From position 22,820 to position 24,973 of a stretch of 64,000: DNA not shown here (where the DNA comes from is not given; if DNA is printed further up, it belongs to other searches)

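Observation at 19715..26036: Candidate pathway for a branched 3,6-dideoxyhexose: ColD/E1-type 3-dehydratase (His in place of Lys), a YerE-like TPP enzyme, two SDRs and an aminotransferase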

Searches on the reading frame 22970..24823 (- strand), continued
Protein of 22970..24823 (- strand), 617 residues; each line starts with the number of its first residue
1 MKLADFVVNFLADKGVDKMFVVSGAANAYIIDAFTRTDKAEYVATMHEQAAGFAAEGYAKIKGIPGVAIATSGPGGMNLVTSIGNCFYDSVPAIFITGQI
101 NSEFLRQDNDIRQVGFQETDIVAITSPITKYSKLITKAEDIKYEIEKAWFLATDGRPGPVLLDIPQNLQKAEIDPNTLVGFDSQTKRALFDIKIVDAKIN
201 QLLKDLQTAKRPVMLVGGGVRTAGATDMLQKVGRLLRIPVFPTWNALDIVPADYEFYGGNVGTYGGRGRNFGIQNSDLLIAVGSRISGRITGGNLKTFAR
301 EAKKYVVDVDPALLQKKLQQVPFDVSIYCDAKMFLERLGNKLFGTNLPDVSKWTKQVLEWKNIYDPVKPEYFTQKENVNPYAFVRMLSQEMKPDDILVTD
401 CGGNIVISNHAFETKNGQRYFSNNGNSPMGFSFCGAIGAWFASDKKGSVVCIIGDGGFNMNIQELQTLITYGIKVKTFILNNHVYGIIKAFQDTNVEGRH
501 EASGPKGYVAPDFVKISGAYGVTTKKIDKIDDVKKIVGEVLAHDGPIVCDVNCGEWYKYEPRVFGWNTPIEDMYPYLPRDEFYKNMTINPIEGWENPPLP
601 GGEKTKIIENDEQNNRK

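Call 58: find_encoding_contigs(protein=P0123, flank=3000, max_places=3)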
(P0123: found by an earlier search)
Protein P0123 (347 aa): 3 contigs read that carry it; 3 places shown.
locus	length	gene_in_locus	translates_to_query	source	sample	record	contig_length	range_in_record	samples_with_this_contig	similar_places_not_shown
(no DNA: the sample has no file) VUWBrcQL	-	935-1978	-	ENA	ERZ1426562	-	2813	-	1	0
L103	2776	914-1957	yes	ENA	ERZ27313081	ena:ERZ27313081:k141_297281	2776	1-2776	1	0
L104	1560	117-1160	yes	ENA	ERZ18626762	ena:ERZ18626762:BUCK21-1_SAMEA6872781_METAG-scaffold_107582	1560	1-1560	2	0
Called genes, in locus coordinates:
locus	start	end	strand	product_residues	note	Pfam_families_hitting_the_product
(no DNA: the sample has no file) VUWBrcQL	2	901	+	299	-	?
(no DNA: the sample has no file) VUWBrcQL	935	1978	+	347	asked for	PF01073:3Beta_HSD, PF01370:Epimerase, PF02719:Polysacc_synt_2, PF04321:RmlD_sub_bind, PF07993:NAD_binding_4 (faint), PF16363:GDP_Man_Dehyd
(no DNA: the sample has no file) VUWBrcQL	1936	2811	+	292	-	?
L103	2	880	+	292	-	?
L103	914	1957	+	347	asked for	PF01073:3Beta_HSD, PF01370:Epimerase, PF02719:Polysacc_synt_2, PF04321:RmlD_sub_bind, PF07993:NAD_binding_4 (faint), PF16363:GDP_Man_Dehyd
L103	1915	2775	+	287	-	?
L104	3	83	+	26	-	?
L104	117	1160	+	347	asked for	PF01073:3Beta_HSD, PF01370:Epimerase, PF02719:Polysacc_synt_2, PF04321:RmlD_sub_bind, PF07993:NAD_binding_4 (faint), PF16363:GDP_Man_Dehyd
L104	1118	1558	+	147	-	?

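Call 66: search_protein_families(library=pfam, proteins=[L019:4003-4776:+, L019:4761-5828:+, L019:5834-6988:+, L019:7010-8350:+, L019:8361-9980:+, L019:11808-12884:-, L019:13067-13984:+, L019:14104-15066:+, L019:1505-2605:-], max_evalue=0.00001)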
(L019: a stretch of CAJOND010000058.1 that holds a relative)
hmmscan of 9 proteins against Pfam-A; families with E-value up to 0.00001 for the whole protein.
L019:4003-4776:+ (257 aa): 2 families
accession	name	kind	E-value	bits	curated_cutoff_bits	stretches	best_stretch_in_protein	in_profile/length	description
PF00483.29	NTP_transferase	-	1.4e-22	80.9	21.2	1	2-231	1-226/245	Nucleotidyl transferase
PF12804.13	NTP_transf_3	-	3.1e-08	34.4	27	1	3-100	1-95/160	MobA-like NTP transferase domain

L019:4761-5828:+ (355 aa): 5 families
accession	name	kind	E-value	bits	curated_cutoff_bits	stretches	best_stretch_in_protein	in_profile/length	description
PF16363.11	GDP_Man_Dehyd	-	6e-45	154.6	27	1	16-324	1-331/332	GDP-mannose 4,6 dehydratase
PF01370.27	Epimerase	-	1e-34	120.5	20.9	1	15-259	1-240/240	NAD dependent epimerase/dehydratase family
PF02719.21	Polysacc_synt_2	-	2.9e-16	59.9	20.2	1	15-196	1-174/293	Polysaccharide biosynthesis protein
PF01073.25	3Beta_HSD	-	8e-12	45.2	22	1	17-201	2-189/280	3-beta hydroxysteroid dehydrogenase/isomerase family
PF04321.23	RmlD_sub_bind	-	2.4e-09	37.1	27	1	14-168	2-134/287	RmlD substrate binding domain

L019:5834-6988:+ (384 aa): 2 families
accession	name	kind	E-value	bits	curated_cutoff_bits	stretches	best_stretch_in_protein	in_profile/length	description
PF04326.19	SLFN_AlbA_2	-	1.5e-21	77.6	25.3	1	14-127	1-117/118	Schlafen, AlbA_2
PF13749.12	HATPase_c_4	-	4.7e-14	52.6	26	1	297-363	2-70/89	Putative ATP-dependent DNA helicase recG C-terminal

L019:7010-8350:+ (446 aa): 2 families
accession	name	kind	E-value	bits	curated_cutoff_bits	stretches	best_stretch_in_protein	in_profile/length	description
PF01041.23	DegT_DnrJ_EryC1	-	3e-85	287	19.8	1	47-438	5-356/360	DegT/DnrJ/EryC1/StrS aminotransferase family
PF00266.25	Aminotran_5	-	9.5e-06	25.3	21.5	0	66-201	43-181/371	Aminotransferase class-V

L019:8361-9980:+ (539 aa): 1 family
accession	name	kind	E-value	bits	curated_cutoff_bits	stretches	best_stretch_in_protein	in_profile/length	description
PF00682.25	HMGL-like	-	1.2e-16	61.4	29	1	126-261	126-256/260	HMGL-like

L019:11808-12884:- (358 aa): 1 family
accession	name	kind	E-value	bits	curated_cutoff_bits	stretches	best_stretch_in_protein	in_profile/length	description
PF05050.19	Methyltransf_21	-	5.1e-09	36.9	22.7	1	178-322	1-153/173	Methyltransferase FkbM domain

L019:13067-13984:+ (305 aa): 3 families
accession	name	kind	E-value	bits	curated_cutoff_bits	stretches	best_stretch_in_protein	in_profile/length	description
PF01370.27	Epimerase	-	8.6e-32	110.9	20.9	1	4-231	1-240/240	NAD dependent epimerase/dehydratase family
PF16363.11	GDP_Man_Dehyd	-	3.4e-15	56.8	27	1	6-296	2-332/332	GDP-mannose 4,6 dehydratase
PF13460.12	NAD_binding_10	-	2.7e-06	27.8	27.2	1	8-133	1-114/184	NAD(P)H-binding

L019:14104-15066:+ (320 aa): 1 family
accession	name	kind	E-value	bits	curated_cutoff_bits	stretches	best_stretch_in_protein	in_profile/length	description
PF13489.12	Methyltransf_23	-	3.3e-11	43.6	27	1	104-294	10-162/164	Methyltransferase domain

L019:1505-2605:- (366 aa): 3 families
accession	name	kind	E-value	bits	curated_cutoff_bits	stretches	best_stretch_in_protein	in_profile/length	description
PF01041.23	DegT_DnrJ_EryC1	-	1.9e-107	360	19.8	1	16-361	5-359/360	DegT/DnrJ/EryC1/StrS aminotransferase family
PF00266.25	Aminotran_5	-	9.3e-08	31.9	21.5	1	35-174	43-189/371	Aminotransferase class-V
PF01053.26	Cys_Met_Meta_PP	-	9.8e-07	28.1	27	1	37-214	54-225/381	Cys/Met metabolism PLP-dependent enzyme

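Call 70: find_homologous_proteins(query=P0121, max_evalue=1e-40)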
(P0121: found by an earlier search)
Query P0121 (393 aa): 6370 proteins with E <= 1e-40 among 8000 candidates; the best 120 are listed.
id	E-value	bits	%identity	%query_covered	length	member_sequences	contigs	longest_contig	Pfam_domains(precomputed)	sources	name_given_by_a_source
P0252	9.8e-208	708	81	98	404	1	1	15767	PF00155.28,PF01212.28,PF01053.27,PF01041.24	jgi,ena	-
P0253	5.8e-202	689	78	98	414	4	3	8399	PF00155.28,PF00266.26,PF01053.27,PF01041.24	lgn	-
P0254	6.3e-200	682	76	99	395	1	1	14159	PF00155.28,PF01212.28,PF01053.27,PF01041.24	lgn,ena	-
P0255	1.2e-199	681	78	97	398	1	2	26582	PF00155.28,PF00266.26,PF01212.28,PF01053.27,PF01041.24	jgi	jgi:aspartate/methionine/tyrosine aminotransferase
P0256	6.0e-199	679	77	97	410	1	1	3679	PF00155.28,PF00266.26,PF01053.27,PF01041.24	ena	-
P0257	9.8e-199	678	77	100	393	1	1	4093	PF00155.28,PF00266.26,PF01212.28,PF01053.27,PF01041.24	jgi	jgi:aspartate aminotransferase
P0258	8.5e-198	675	75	97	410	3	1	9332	PF00155.28,PF00266.26,PF01212.28,PF01053.27,PF01041.24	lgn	-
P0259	1.6e-196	671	76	99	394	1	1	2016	PF00155.28,PF00266.26,PF01212.28,PF01053.27,PF01041.24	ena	-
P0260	1.9e-195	667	76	95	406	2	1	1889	PF00155.28,PF00266.26,PF01212.28,PF01053.27,PF01041.24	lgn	-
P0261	2.9e-194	664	73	98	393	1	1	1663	PF00155.28,PF00266.26,PF01212.28,PF01053.27,PF01041.24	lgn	-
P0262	1.8e-193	661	75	98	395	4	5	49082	PF00155.28,PF00266.26,PF01212.28,PF01053.27,PF01041.24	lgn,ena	-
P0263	2.9e-193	660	74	97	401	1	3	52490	PF00155.28,PF01212.28,PF01053.27,PF01041.24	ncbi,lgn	-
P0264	5.5e-193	659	74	98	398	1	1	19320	PF00155.28,PF01212.28,PF01053.27,PF01041.24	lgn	-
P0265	9.6e-193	659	73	99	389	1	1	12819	PF00155.28,PF00266.26,PF01212.28,PF01053.27,PF01041.24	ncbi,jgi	ncbi:MAG: Arginine--pyruvate transaminase AruH [Candidatus Parcubacteria bacterium]|jgi:aspartate/me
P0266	1.7e-192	658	73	99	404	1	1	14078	PF00155.28,PF00266.26,PF01212.28,PF01053.27,PF01041.24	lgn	-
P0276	5.0e-189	646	74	98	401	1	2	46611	PF00155.28,PF00266.26,PF01212.28,PF01053.27,PF01041.24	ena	-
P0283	5.7e-181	620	68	97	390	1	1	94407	PF00155.28,PF00266.26,PF01212.28,PF01053.27,PF01041.24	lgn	-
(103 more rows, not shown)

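Call 71: find_encoding_contigs(protein=P0283, flank=10000, max_places=1)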
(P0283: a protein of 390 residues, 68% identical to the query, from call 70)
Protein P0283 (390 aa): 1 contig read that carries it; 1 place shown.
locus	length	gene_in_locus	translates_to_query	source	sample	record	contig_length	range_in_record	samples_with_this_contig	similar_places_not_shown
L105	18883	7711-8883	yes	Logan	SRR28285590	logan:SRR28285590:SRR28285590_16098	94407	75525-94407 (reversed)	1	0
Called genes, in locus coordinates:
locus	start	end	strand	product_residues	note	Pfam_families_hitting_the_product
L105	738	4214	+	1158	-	PF01471:PG_binding_1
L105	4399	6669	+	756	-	PF13431:TPR_17 (faint), PF04932:Wzy_C, PF07719:TPR_2 (faint), PF13428:TPR_14 (faint), PF13432:TPR_16 (faint), PF13414:TPR_11 (weak), PF14559:TPR_19 (weak), PF00515:TPR_1 (weak), +7 more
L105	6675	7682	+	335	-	PF01370:Epimerase, PF16363:GDP_Man_Dehyd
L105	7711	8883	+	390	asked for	PF00155:Aminotran_1_2, PF00266:Aminotran_5 (weak), PF01212:Beta_elim_lyase, PF01041:DegT_DnrJ_EryC1, PF01053:Cys_Met_Meta_PP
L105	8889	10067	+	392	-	PF01041:DegT_DnrJ_EryC1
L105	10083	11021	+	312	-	PF01073:3Beta_HSD, PF01370:Epimerase, PF02719:Polysacc_synt_2 (weak), PF04321:RmlD_sub_bind, PF05368:NmrA (faint), PF16363:GDP_Man_Dehyd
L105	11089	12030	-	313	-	PF01370:Epimerase, PF04321:RmlD_sub_bind (weak), PF16363:GDP_Man_Dehyd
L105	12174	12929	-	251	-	-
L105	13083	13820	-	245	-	PF00106:adh_short, PF13561:adh_short_C2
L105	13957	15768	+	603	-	PF02776:TPP_enzyme_N, PF00205:TPP_enzyme_M, PF02775:TPP_enzyme_C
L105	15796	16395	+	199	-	PF01591:6PF2K (faint), PF06414:Zeta_toxin (weak), PF13401:AAA_22 (faint), PF08433:KTI12, PF13238:AAA_18 (weak), PF13671:AAA_33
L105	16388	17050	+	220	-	PF00702:Hydrolase, PF13419:HAD_2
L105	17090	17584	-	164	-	PF01467:CTP_transf_like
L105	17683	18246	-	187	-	PF00293:NUDIX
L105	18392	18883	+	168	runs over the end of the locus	PF00293:NUDIX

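Call 72: find_encoding_contigs(protein=P0262, flank=10000, max_places=1)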
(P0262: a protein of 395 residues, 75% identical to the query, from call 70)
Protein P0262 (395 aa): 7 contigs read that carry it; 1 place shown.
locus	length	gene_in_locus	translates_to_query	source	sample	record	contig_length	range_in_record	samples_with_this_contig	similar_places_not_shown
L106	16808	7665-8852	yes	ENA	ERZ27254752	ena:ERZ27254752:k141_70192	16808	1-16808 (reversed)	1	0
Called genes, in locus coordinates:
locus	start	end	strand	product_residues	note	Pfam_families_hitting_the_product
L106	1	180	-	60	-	?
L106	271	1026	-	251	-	PF01966:HD (weak)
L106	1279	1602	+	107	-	-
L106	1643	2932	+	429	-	PF08421:Methyltransf_13, PF13489:Methyltransf_23, PF08241:Methyltransf_11 (weak), PF08242:Methyltransf_12, PF08484:Methyltransf_14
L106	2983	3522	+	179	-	PF00293:NUDIX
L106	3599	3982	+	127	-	PF14667:Polysacc_synt_C (weak), PF07883:Cupin_2 (weak)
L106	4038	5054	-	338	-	PF01073:3Beta_HSD, PF01370:Epimerase, PF02719:Polysacc_synt_2 (faint), PF04321:RmlD_sub_bind (weak), PF16363:GDP_Man_Dehyd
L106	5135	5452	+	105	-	-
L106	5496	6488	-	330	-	PF01073:3Beta_HSD, PF01370:Epimerase, PF02719:Polysacc_synt_2 (faint), PF04321:RmlD_sub_bind (faint), PF05368:NmrA (weak), PF13460:NAD_binding_10 (weak), PF16363:GDP_Man_Dehyd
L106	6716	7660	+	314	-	PF03721:UDPG_MGDP_dh_N (faint), PF00984:UDPG_MGDP_dh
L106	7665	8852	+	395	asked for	PF00155:Aminotran_1_2, PF00266:Aminotran_5 (weak), PF01212:Beta_elim_lyase, PF01053:Cys_Met_Meta_PP, PF01041:DegT_DnrJ_EryC1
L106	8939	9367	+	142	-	-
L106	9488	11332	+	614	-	PF02776:TPP_enzyme_N, PF00205:TPP_enzyme_M, PF02775:TPP_enzyme_C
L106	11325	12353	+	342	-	PF01073:3Beta_HSD, PF01370:Epimerase, PF04321:RmlD_sub_bind, PF16363:GDP_Man_Dehyd, PF07993:NAD_binding_4 (weak)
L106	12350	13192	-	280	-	PF00535:Glycos_transf_2, PF10111:Glyco_tranf_2_2, PF13641:Glyco_tranf_2_3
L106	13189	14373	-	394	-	PF00534:Glycos_transf_1, PF13692:Glyco_trans_1_4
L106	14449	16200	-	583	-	PF13522:GATase_6, PF13537:GATase_7, PF12481:DUF3700, PF00733:Asn_synthase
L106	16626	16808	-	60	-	?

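Call 73: find_encoding_contigs(protein=P0276, flank=10000, max_places=1)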
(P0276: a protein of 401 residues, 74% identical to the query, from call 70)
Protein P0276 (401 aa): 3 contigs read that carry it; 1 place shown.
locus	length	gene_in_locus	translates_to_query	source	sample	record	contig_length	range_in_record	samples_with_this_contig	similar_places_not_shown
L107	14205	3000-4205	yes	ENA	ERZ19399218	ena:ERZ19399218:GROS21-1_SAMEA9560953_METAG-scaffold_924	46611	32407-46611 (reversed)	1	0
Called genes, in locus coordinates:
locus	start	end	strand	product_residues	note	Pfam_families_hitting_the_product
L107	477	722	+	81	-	PF12728:HTH_17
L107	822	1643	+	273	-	PF01061:ABC2_membrane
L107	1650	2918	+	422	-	PF00005:ABC_tran, PF14524:Wzt_C (weak)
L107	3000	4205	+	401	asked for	PF00155:Aminotran_1_2, PF01212:Beta_elim_lyase (weak), PF00266:Aminotran_5 (weak), PF01041:DegT_DnrJ_EryC1, PF01053:Cys_Met_Meta_PP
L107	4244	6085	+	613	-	PF02776:TPP_enzyme_N, PF00205:TPP_enzyme_M, PF02775:TPP_enzyme_C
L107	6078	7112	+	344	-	PF01073:3Beta_HSD, PF01370:Epimerase, PF04321:RmlD_sub_bind, PF16363:GDP_Man_Dehyd, PF07993:NAD_binding_4 (weak)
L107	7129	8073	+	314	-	PF01370:Epimerase, PF04321:RmlD_sub_bind (faint), PF16363:GDP_Man_Dehyd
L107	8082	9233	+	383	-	PF01041:DegT_DnrJ_EryC1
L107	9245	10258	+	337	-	PF00535:Glycos_transf_2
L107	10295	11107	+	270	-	PF00535:Glycos_transf_2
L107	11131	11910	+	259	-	PF03269:DUF268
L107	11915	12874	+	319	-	-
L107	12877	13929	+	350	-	PF13641:Glyco_tranf_2_3 (weak), PF00535:Glycos_transf_2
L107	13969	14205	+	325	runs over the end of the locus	PF00106:adh_short (weak), PF01370:Epimerase, PF02719:Polysacc_synt_2, PF04321:RmlD_sub_bind, PF08659:KR, PF01073:3Beta_HSD, PF13460:NAD_binding_10 (weak), PF16363:GDP_Man_Dehyd, +1 more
